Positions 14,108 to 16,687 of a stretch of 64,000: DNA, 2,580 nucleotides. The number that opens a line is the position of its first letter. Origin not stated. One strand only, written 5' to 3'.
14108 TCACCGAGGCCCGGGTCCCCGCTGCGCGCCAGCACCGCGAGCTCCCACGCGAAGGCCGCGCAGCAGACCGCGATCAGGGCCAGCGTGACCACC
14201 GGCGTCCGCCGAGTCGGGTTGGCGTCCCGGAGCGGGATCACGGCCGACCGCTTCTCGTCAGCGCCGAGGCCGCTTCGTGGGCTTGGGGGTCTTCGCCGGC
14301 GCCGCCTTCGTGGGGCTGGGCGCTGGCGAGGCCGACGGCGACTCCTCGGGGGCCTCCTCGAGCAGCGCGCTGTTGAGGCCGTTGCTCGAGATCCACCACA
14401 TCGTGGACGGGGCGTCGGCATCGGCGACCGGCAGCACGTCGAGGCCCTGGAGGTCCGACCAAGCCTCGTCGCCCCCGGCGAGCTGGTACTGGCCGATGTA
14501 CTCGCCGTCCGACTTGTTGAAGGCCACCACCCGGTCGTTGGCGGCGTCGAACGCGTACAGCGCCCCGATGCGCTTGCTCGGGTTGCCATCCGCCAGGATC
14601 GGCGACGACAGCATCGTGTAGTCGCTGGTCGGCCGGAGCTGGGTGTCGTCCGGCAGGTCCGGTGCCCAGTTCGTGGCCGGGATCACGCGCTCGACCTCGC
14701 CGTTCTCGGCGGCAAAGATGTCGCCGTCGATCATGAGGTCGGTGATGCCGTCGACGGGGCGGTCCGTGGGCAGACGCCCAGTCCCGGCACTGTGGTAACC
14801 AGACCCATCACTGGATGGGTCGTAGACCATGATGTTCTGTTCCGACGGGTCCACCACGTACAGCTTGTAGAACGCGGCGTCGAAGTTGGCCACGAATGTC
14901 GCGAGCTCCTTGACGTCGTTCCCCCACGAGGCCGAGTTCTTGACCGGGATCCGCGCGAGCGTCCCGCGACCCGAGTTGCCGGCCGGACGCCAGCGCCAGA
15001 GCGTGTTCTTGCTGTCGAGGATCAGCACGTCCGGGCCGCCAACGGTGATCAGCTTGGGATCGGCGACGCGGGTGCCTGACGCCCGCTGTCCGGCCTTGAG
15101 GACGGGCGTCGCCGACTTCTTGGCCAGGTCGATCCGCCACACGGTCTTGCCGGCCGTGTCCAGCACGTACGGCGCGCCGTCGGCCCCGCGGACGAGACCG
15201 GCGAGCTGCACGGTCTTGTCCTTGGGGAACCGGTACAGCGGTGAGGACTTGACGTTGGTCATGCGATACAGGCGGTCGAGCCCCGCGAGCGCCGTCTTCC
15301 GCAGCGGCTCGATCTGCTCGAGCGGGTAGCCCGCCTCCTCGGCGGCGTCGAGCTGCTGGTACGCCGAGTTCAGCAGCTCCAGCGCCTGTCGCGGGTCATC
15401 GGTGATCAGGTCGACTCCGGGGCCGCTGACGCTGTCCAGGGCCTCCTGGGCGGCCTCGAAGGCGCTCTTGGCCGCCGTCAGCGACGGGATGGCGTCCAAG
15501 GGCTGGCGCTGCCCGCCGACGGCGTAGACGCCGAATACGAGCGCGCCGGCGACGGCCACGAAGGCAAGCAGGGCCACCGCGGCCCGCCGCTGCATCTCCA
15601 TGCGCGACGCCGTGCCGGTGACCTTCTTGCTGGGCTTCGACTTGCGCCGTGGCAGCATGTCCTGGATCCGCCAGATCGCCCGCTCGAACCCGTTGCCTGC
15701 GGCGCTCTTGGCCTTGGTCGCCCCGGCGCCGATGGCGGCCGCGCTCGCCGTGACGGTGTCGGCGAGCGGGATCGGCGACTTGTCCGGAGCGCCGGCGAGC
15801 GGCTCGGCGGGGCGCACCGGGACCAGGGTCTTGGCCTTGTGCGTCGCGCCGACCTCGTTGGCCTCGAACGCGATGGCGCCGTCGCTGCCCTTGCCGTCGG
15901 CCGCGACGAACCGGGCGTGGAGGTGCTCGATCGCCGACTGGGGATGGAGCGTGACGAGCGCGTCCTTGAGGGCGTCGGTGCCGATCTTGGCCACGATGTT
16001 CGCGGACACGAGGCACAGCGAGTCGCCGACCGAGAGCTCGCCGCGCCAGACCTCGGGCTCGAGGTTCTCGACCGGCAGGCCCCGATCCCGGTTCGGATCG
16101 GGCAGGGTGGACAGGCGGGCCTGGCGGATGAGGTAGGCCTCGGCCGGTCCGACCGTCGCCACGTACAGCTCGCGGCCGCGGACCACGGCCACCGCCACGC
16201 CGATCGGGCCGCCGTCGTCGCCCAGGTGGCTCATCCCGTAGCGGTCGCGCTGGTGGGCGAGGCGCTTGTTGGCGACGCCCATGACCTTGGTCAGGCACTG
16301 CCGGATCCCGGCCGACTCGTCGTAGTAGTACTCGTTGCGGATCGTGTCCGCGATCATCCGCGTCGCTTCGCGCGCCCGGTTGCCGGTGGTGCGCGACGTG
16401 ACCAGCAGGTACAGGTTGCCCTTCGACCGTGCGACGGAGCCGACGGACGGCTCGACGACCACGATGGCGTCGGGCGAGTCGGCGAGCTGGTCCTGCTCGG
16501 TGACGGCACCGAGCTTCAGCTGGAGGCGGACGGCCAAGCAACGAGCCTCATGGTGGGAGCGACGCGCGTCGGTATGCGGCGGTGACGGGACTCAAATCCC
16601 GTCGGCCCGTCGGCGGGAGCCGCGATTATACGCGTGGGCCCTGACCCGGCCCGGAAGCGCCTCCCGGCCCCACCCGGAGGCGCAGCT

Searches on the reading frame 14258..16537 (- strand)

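Call 12: search_protein_families(library=pfam, proteins=[window:14258-16537:-], max_evalue=0.001)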
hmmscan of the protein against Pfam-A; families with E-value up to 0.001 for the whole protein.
window:14258-16537:- (759 aa): 0 families

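Call 57: search_protein_families(library=ncbifam, proteins=[window:14258-16537:-], max_evalue=0.01)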
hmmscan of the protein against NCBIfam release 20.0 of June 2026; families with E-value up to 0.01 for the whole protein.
window:14258-16537:- (759 aa): 1 family
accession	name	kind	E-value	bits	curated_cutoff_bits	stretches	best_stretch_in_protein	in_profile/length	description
NF052375.1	antisigma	equivalog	0.0018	18.3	100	1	290-386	57-151/217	anti-sigma factor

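Call 58: search_protein_families(library=pfam, proteins=[window:14258-16537:-], max_evalue=1)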
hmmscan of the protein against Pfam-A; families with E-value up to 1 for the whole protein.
window:14258-16537:- (759 aa): 1 family
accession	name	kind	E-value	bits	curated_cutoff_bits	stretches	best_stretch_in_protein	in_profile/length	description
PF24213.1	DUF7434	-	0.6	10.6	27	0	318-338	3-23/40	Family of unknown function (DUF7434)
